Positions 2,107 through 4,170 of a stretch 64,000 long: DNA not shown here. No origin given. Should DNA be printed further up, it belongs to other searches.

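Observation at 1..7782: Non-canonical type IV filament operon: three oversized prepilins followed by GspL-like, GspM-like and GspE-like genes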

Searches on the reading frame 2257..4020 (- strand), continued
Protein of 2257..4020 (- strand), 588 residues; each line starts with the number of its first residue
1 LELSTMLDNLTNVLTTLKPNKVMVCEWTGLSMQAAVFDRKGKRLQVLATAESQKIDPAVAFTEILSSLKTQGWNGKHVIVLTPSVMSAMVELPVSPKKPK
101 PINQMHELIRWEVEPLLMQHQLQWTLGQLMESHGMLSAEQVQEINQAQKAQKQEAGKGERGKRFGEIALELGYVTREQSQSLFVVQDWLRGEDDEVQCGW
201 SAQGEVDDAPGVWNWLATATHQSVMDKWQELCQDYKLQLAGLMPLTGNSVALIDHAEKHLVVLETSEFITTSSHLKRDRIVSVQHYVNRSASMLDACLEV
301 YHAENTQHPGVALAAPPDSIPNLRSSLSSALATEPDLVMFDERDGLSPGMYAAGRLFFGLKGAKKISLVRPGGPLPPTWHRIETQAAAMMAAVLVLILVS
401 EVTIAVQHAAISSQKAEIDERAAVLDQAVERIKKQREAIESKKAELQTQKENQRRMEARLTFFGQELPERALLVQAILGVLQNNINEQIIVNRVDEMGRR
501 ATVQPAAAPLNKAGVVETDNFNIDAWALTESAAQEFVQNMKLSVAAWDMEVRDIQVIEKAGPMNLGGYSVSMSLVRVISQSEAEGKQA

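Call 70: list_cluster_members(proteins=[P0166, P0170, P0174, P0183, P0191, P0205, P0225, P0263, P0276, P0311])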
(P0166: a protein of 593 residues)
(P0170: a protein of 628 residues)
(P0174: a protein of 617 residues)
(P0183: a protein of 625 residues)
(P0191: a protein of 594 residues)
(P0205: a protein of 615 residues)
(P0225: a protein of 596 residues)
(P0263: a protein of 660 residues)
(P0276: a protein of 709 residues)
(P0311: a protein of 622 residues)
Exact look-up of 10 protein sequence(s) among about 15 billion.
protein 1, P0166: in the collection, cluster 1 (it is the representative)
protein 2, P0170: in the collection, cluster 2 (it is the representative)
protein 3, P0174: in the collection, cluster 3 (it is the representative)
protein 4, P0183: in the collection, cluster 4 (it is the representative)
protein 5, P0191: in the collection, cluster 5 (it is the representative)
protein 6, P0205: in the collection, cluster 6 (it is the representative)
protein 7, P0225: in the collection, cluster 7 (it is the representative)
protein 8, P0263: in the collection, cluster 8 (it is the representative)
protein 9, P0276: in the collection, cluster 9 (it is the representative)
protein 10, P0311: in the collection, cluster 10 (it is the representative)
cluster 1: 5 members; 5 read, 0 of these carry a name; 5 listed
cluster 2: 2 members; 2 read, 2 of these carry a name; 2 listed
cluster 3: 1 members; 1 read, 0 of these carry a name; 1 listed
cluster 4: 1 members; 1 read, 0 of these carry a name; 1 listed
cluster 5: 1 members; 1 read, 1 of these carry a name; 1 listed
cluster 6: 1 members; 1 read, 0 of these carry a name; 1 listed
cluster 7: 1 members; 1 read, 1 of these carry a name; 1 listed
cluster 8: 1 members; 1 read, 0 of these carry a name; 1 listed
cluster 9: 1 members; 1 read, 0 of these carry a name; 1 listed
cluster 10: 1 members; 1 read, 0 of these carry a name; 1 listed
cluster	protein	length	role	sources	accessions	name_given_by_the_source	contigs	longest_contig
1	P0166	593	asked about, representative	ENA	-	-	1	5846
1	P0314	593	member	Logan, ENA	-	-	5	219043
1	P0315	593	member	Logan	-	-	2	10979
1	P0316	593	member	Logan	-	-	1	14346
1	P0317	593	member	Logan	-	-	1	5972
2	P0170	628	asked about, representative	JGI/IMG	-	hypothetical protein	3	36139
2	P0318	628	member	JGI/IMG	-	hypothetical protein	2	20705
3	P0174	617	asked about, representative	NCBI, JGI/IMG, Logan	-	-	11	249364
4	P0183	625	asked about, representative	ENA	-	-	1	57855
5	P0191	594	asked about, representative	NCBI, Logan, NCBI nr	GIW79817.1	MAG: hypothetical protein KatS3mg105_1624 [Gemmatales bacterium]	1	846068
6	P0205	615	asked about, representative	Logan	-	-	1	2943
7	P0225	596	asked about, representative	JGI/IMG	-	hypothetical protein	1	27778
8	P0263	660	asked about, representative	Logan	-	-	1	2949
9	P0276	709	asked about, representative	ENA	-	-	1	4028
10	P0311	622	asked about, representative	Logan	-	-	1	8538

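Call 71: find_encoding_contigs(protein=P0191, flank=10000, max_places=1)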
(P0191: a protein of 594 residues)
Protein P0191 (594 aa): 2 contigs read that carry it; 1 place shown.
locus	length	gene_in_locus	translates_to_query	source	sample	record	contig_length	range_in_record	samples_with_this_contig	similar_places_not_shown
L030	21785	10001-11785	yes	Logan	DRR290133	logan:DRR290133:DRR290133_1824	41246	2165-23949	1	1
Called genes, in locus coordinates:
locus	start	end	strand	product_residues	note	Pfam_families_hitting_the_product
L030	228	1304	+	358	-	PF10396:TrmE_N, PF12631:MnmE_helical, PF00350:Dynamin_N (faint), PF01926:MMR_HSR1, PF02421:FeoB_N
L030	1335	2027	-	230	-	PF02190:LON_substr_bdg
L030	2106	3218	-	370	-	-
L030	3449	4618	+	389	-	PF01261:AP_endonuc_2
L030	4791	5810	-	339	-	PF13620:CarboxypepD_reg (weak)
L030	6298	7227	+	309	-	PF07963:N_methyl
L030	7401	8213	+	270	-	PF07963:N_methyl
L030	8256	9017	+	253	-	PF07963:N_methyl (weak)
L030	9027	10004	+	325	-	-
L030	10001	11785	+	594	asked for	-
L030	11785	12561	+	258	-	-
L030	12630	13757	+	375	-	PF00437:T2SSE, PF13191:AAA_16 (weak), PF13401:AAA_22 (faint)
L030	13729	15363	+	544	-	PF05157:MshEN, PF00437:T2SSE, PF13191:AAA_16 (weak)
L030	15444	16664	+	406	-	PF28597:T2SSF_N, PF00482:T2SSF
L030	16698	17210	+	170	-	-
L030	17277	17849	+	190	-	PF02834:LigT_PEase, PF10469:AKAP7_NLS, PF13563:2_5_RNA_ligase2, PF02834:LigT_PEase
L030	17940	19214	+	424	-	PF13439:Glyco_transf_4, PF13579:Glyco_trans_4_4, PF00534:Glycos_transf_1, PF13692:Glyco_trans_1_4, PF13524:Glyco_trans_1_2 (weak)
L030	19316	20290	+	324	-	PF21755:DacZ_P, PF02457:DAC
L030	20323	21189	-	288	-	PF00561:Abhydrolase_1 (weak), PF12697:Abhydrolase_6 (weak)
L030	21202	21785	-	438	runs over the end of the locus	PF00370:FGGY_N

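Call 72: find_encoding_contigs(protein=P0174, flank=10000, max_places=1)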
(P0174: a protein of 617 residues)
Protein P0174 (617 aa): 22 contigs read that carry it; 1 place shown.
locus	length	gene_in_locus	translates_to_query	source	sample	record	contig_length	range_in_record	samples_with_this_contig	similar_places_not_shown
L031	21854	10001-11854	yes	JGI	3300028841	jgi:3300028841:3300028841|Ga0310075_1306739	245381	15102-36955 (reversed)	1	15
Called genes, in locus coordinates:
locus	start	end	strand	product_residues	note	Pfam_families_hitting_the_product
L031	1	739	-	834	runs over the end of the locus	PF00343:Phosphorylase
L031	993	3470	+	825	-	PF07715:Plug, PF00593:TonB_dep_Rec_b-barrel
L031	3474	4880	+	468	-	PF00072:Response_reg, PF13191:AAA_16 (faint), PF00158:Sigma54_activat, PF14532:Sigma54_activ_2, PF25601:AAA_lid_14, PF02954:HTH_8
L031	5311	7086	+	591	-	PF04932:Wzy_C, PF11846:Wzy_C_2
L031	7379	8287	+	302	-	PF07963:N_methyl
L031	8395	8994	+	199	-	-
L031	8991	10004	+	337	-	-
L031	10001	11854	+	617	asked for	-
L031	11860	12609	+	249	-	-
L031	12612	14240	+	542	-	PF05157:MshEN, PF00437:T2SSE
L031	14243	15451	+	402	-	PF28597:T2SSF_N, PF00482:T2SSF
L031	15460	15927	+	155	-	-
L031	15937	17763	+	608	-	PF03958:Secretin_N (faint), PF00263:Secretin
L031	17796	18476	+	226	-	-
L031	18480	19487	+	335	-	PF13650:Asp_protease_2, PF13975:gag-asp_proteas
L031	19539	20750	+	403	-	PF22660:RS_preATP-grasp-like, PF02222:ATP-grasp, PF07478:Dala_Dala_lig_C, PF21244:PurT_C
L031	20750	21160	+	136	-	PF01152:Bac_globin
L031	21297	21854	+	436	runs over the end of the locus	PF05697:Trigger_N, PF00254:FKBP_C, PF05698:Trigger_C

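Call 80: search_protein_families(library=pfam, proteins=[L014:8377-9945:+, L021:8388-9971:+, L026:3218-5134:+, L017:8709-9998:+, L025:8709-9998:+, L016:8835-9992:+, L024:8367-9971:+, L031:8991-10001:+, L031:8395-8991:+, L030:9027-10001:+], max_evalue=0.01)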
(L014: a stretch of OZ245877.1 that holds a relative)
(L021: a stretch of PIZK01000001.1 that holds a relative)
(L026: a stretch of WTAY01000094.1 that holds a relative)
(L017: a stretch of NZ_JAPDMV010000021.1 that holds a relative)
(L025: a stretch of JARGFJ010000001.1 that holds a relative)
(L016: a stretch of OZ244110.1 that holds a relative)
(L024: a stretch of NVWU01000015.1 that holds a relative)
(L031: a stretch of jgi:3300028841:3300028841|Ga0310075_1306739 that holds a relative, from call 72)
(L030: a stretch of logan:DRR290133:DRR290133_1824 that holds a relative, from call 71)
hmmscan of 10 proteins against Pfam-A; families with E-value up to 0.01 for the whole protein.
L014:8377-9945:+ (523 aa): 1 family
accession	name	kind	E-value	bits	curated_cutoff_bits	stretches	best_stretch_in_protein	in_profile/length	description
PF07963.17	N_methyl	-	0.00084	19.3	21.2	1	13-34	4-25/27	Prokaryotic N-terminal methylation motif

L021:8388-9971:+ (528 aa): 1 family
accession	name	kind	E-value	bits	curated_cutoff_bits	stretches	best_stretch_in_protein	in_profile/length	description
PF07963.17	N_methyl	-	4.8e-05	23.2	21.2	1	19-41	3-25/27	Prokaryotic N-terminal methylation motif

L026:3218-5134:+ (639 aa): 1 family
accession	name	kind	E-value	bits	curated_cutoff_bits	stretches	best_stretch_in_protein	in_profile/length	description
PF07963.17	N_methyl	-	0.00088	19.2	21.2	1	152-172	4-24/27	Prokaryotic N-terminal methylation motif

L017:8709-9998:+ (430 aa): 1 family
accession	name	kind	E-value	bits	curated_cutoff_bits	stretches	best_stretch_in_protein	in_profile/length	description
PF07963.17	N_methyl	-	3.7e-05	23.6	21.2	1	100-126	1-27/27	Prokaryotic N-terminal methylation motif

L025:8709-9998:+ (430 aa): 1 family
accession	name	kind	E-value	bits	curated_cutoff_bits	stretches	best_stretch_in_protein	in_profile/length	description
PF07963.17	N_methyl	-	8.8e-06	25.5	21.2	1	118-141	3-26/27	Prokaryotic N-terminal methylation motif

L016:8835-9992:+ (386 aa): 1 family
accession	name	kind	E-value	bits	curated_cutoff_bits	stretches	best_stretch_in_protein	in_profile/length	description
PF07963.17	N_methyl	-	1.3e-06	28.2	21.2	1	23-46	2-25/27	Prokaryotic N-terminal methylation motif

L024:8367-9971:+ (535 aa): 1 family
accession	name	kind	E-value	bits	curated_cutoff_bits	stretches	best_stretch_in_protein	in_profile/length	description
PF07963.17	N_methyl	-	2.8e-05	23.9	21.2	1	8-31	2-25/27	Prokaryotic N-terminal methylation motif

L031:8991-10001:+ (337 aa): 1 family
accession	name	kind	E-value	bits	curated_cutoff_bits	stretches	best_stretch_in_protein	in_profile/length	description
PF07963.17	N_methyl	-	5.9e-05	22.9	21.2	1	10-34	2-26/27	Prokaryotic N-terminal methylation motif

L031:8395-8991:+ (199 aa): 2 families
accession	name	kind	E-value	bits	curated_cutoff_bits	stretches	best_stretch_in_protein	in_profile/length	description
PF08334.16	T2SSG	-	6.5e-05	23.4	21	0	61-96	5-40/108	Type II secretion system (T2SS), protein G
PF07963.17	N_methyl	-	6.7e-05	22.7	21.2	1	32-55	3-26/27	Prokaryotic N-terminal methylation motif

L030:9027-10001:+ (325 aa): 1 family
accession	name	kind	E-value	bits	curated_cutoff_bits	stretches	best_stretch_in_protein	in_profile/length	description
PF07963.17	N_methyl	-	0.001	19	21.2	1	8-31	3-26/27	Prokaryotic N-terminal methylation motif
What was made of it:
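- Tried and rejected: Third pilins: the very large versions (up to 535 aa) carry no recognisable adhesin or enzyme module (call 80).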

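Call 81: search_dna_similar(query=window:2257-4005:-, collection=plasmids, mode=protein, max_evalue=0.001, max_rows=10)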
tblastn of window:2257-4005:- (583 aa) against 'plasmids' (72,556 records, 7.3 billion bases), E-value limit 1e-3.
No match.
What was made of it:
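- Tried and rejected: Plasmids: tblastn of the L-like protein against 72,556 plasmids found nothing (call 81).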

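Call 98: search_protein_families(library=ncbifam, proteins=[L028:7942-9024:+, L029:2411-3511:+, L030:12630-13754:+], max_evalue=1e-20)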
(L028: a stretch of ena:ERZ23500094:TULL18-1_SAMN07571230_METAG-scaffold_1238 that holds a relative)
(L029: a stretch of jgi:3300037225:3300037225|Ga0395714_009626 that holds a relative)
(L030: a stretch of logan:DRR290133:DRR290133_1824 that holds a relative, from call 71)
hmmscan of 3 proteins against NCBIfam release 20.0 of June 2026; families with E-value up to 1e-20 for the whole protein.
L028:7942-9024:+ (361 aa): 8 families
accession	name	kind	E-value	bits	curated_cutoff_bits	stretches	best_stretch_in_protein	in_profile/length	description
TIGR01420.1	pilT_fam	subfamily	6.3e-124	413.7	319.1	1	13-351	3-342/343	PilT/PilU family type 4a pilus ATPase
TIGR02524.1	dot_icm_DotB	equivalog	3.6e-42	144.9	463.3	1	14-323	8-330/358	Dot/Icm type IV secretion system ATPase DotB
NF041000.1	ATPase_ComGA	equivalog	3.9e-41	140.8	300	1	14-278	2-266/267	competence type IV pilus ATPase ComGA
TIGR02525.1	plasmid_TraJ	equivalog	6.1e-41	140.6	368.3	1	95-343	106-363/372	plasmid transfer ATPase TraJ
TIGR02533.1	type_II_gspE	equivalog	1.6e-40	139.2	630.25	1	122-277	234-379/486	type II secretion system ATPase GspE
NF007755.0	PRK10436.1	equivalog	3.4e-38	131.5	617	1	12-277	89-355/465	type II secretion system protein GspE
TIGR02538.1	type_IV_pilB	equivalog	3.8e-37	128.1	675.65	1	14-276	187-451/564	type IV-A pilus assembly ATPase PilB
NF053534.1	T4PilAsmATPsTfpB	equivalog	4.7e-32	111.1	850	1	124-249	329-450/584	type IV pilus assembly ATPase TfpB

L029:2411-3511:+ (367 aa): 8 families
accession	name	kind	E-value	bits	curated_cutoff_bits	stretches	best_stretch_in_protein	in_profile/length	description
TIGR01420.1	pilT_fam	subfamily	3.2e-123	411.3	319.1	1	5-342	2-339/343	PilT/PilU family type 4a pilus ATPase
TIGR02525.1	plasmid_TraJ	equivalog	2.2e-45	155.2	368.3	1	4-278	11-305/372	plasmid transfer ATPase TraJ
TIGR02533.1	type_II_gspE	equivalog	1.6e-41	142.5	630.25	1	117-244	235-358/486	type II secretion system ATPase GspE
TIGR02524.1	dot_icm_DotB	equivalog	4.5e-39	134.6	463.3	1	7-307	8-320/358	Dot/Icm type IV secretion system ATPase DotB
NF041000.1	ATPase_ComGA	equivalog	3.4e-38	131.2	300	1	8-272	3-266/267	competence type IV pilus ATPase ComGA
TIGR02538.1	type_IV_pilB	equivalog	1.2e-37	129.8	675.65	1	124-270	315-451/564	type IV-A pilus assembly ATPase PilB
NF007755.0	PRK10436.1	equivalog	1.6e-33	116.1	617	1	7-301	91-386/465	type II secretion system protein GspE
NF053534.1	T4PilAsmATPsTfpB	equivalog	2.9e-33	115.1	850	1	119-243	330-450/584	type IV pilus assembly ATPase TfpB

L030:12630-13754:+ (375 aa): 8 families
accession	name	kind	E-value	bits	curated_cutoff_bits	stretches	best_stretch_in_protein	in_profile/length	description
TIGR01420.1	pilT_fam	subfamily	1.6e-129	432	319.1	1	7-346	2-341/343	PilT/PilU family type 4a pilus ATPase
TIGR02525.1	plasmid_TraJ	equivalog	2.4e-47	161.7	368.3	1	6-286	11-310/372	plasmid transfer ATPase TraJ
TIGR02524.1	dot_icm_DotB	equivalog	2.6e-42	145.3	463.3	1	7-311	6-322/358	Dot/Icm type IV secretion system ATPase DotB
TIGR02533.1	type_II_gspE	equivalog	1.4e-41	142.8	630.25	1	118-273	234-379/486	type II secretion system ATPase GspE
NF041000.1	ATPase_ComGA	equivalog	1.2e-40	139.2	300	1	46-274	40-266/267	competence type IV pilus ATPase ComGA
TIGR02538.1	type_IV_pilB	equivalog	4.7e-38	131.1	675.65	1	127-250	316-437/564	type IV-A pilus assembly ATPase PilB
NF053534.1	T4PilAsmATPsTfpB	equivalog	4.8e-38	130.9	850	1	120-273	329-472/584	type IV pilus assembly ATPase TfpB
NF007755.0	PRK10436.1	equivalog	8.1e-38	130.3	617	1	6-273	88-355/465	type II secretion system protein GspE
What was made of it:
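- Closest known: Type IVa pilus machinery. Same: PilT-family ATPases in related operons (call 98).
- Relatives carry PilT-family ATPases in the operon (call 98).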
